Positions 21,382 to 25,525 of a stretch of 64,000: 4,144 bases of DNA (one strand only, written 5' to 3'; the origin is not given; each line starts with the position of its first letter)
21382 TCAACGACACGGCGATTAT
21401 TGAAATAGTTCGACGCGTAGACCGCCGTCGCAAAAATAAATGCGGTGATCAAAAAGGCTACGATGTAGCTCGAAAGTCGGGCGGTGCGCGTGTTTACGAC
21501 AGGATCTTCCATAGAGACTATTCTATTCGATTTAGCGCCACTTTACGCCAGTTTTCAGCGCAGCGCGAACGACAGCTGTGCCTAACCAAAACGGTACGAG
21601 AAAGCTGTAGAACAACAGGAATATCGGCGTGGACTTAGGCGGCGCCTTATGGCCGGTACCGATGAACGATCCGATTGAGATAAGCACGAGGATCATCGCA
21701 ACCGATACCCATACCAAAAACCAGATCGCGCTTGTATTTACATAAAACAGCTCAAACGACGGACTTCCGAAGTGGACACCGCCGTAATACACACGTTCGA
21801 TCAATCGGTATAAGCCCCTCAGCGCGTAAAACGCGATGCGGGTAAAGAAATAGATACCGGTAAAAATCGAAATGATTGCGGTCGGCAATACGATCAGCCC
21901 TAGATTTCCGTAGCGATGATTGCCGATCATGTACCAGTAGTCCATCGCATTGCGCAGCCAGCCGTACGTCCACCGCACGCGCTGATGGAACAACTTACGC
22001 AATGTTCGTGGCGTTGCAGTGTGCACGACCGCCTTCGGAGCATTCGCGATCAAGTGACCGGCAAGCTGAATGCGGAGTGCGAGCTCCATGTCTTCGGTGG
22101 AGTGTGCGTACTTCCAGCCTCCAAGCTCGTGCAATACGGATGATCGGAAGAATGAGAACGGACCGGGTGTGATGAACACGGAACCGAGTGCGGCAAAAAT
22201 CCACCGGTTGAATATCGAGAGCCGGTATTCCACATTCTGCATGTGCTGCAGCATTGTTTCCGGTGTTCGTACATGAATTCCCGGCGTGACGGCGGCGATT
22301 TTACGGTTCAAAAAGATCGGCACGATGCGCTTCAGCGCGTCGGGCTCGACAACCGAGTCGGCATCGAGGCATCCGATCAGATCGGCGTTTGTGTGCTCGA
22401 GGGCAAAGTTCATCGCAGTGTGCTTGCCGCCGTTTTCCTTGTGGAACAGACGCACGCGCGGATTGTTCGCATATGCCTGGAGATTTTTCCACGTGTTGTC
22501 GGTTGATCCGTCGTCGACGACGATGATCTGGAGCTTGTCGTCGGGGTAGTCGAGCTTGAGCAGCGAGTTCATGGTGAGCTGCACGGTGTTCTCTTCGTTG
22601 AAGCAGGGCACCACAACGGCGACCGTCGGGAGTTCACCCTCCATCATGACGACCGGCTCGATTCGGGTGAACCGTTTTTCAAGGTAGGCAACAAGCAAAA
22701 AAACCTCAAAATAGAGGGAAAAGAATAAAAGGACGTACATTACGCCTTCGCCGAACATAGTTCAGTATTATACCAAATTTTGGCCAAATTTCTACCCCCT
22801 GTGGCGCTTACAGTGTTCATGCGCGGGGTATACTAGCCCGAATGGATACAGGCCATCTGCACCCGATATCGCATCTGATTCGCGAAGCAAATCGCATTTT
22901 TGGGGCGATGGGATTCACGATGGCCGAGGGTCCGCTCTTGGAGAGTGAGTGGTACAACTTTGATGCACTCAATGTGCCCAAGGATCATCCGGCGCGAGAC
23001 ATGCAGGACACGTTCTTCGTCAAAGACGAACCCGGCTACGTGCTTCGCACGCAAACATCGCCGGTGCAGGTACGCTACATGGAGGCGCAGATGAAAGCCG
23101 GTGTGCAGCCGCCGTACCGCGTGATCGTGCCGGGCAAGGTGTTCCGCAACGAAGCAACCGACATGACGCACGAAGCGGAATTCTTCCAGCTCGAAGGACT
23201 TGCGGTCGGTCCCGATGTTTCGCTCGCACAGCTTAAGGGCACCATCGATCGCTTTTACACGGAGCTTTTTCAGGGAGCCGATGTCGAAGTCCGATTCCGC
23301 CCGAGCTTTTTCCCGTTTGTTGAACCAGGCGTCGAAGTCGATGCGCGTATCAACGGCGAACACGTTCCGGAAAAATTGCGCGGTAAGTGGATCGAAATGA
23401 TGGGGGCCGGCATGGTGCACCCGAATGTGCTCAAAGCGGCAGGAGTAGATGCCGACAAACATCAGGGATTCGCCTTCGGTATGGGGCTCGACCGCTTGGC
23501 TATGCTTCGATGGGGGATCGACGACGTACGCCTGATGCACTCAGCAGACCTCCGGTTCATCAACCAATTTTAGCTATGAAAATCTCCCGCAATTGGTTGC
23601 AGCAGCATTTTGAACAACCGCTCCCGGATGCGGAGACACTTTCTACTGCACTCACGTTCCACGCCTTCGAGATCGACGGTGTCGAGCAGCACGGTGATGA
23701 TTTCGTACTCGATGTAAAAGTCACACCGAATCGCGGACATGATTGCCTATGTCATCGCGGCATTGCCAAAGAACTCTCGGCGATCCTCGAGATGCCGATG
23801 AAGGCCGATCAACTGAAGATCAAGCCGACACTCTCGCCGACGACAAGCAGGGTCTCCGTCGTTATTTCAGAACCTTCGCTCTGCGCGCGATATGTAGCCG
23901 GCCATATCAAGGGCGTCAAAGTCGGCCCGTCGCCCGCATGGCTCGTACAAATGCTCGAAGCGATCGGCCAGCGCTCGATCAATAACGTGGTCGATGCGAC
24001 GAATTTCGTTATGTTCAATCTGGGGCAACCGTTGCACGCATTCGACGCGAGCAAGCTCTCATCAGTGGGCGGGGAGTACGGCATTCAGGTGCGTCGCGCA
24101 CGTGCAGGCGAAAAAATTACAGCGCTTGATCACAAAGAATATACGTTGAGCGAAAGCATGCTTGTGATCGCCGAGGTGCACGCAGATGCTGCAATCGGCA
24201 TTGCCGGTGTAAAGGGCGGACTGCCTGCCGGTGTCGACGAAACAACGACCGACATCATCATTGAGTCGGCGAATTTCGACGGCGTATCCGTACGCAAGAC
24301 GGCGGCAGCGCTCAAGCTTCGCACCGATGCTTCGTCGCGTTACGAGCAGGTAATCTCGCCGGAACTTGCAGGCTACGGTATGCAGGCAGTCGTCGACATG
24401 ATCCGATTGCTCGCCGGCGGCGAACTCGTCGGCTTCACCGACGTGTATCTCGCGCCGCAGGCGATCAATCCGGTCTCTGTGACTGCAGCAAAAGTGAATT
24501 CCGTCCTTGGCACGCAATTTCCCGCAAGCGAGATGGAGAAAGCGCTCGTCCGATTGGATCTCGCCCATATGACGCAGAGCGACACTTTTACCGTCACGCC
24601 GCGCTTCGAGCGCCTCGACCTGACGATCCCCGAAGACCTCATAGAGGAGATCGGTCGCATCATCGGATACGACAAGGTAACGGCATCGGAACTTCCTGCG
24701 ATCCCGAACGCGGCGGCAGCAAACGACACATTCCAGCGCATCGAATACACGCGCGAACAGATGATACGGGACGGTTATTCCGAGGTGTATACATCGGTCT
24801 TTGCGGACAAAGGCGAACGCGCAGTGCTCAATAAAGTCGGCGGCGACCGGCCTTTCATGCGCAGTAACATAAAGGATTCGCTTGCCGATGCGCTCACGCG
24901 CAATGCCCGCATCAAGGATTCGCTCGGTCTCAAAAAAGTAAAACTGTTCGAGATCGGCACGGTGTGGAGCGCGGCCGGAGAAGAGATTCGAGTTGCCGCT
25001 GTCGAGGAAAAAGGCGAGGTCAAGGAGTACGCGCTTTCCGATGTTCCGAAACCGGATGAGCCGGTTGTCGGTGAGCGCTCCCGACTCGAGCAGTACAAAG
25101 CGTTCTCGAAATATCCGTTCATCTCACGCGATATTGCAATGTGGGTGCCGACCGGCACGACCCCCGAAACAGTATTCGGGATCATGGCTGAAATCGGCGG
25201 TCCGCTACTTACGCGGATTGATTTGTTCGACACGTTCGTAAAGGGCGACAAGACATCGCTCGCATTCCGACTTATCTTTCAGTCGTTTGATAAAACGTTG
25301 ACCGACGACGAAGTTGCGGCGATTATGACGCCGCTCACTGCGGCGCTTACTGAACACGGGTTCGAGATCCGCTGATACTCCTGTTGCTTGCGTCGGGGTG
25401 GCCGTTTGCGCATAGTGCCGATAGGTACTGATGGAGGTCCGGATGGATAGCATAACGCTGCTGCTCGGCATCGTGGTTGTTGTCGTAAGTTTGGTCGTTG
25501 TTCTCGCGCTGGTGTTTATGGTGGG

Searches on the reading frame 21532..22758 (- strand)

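Call 46: search_protein_families(library=pfam, proteins=[window:21532-22758:-], max_evalue=0.001)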
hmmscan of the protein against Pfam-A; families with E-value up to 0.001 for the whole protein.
window:21532-22758:- (408 aa): 7 families
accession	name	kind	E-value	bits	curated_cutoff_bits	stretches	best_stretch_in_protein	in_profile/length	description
PF13641.12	Glyco_tranf_2_3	-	5.6e-37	128.4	27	1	44-266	1-230/230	Glycosyltransferase like family 2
PF00535.33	Glycos_transf_2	-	2.6e-33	115.7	23.3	1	48-212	2-167/168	Glycosyl transferase family 2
PF13632.12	Glyco_trans_2_3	-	1.2e-23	84.4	27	1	128-338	2-153/198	Glycosyl transferase family group 2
PF13506.12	Glyco_transf_21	-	1.5e-11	44.5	21.7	1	112-264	18-173/174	Glycosyl transferase family 21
PF10111.15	Glyco_tranf_2_2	-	8.1e-11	42.4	27.3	1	48-254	2-223/276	Glycosyltransferase like family 2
PF03142.21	Chitin_synth_2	-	5.3e-09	35.7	27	0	125-207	202-287/527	Chitin synthase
PF13704.12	Glyco_tranf_2_4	-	0.00044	21.1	27.5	1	77-134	21-81/98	Glycosyl transferase family 2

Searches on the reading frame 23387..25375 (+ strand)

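Call 46: search_protein_families(library=pfam, proteins=[window:23387-25375:+], max_evalue=0.001)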
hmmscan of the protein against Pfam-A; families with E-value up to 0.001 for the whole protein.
window:23387-25375:+ (662 aa): 4 families
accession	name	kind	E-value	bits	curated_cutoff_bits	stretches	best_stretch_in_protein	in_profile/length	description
PF03483.22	B3_4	-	7.5e-56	188.9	29.3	1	166-344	2-174/174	B3/4 domain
PF03147.19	FDX-ACB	-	1.3e-18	67.6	31.1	1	574-662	1-94/94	Ferredoxin-fold anticodon binding domain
PF03484.21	B5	-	1.8e-15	57.3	28.6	1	364-428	2-67/67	tRNA synthetase B5 domain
PF17759.6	tRNA_synthFbeta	-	1.4e-05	25.2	22.4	1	435-530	4-109/214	Phenylalanyl tRNA synthetase beta chain CLM domain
